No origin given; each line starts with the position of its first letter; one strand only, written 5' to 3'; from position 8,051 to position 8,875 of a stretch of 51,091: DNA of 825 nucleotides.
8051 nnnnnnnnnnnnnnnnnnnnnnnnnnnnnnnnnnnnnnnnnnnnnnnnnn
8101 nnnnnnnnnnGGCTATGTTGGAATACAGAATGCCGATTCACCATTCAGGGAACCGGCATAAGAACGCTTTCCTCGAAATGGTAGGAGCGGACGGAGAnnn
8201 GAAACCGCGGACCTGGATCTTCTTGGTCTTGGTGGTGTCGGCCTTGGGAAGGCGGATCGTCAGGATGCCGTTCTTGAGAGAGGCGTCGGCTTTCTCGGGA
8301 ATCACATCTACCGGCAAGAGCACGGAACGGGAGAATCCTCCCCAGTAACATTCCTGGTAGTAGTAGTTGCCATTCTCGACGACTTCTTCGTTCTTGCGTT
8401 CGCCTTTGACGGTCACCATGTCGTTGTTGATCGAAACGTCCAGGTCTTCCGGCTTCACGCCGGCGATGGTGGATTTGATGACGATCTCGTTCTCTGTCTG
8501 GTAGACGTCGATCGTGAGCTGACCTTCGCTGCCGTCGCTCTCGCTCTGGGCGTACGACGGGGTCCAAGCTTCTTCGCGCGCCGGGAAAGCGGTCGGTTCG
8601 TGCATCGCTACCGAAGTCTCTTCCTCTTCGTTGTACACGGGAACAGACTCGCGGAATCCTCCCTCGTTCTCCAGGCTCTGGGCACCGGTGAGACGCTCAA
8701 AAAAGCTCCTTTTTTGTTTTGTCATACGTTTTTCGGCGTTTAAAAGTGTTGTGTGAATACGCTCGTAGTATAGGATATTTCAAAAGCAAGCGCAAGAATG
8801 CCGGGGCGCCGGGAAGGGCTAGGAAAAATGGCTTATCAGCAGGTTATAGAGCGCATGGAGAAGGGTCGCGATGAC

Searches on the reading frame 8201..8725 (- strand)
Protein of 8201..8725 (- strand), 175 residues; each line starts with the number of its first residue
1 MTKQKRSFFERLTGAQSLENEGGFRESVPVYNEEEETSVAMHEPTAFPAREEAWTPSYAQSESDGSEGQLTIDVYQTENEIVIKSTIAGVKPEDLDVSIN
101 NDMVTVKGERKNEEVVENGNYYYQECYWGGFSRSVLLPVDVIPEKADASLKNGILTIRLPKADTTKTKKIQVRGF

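Call 99: search_protein_families(library=pfam, proteins=[window:8201-8725:-], max_evalue=0.001)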
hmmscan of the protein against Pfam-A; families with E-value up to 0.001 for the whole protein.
window:8201-8725:- (175 aa): 3 families
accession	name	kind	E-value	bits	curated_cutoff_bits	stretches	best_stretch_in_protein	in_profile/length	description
PF00011.27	HSP20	-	3.6e-20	72.4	20.8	1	74-172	2-101/102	Hsp20/alpha crystallin family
PF04969.22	CS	-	2.4e-05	25.6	21.3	1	72-161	3-78/78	CS domain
PF17886.7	ArsA_HSP20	-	9e-05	22.4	22.5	1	79-158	2-62/63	HSP20-like domain found in ArsA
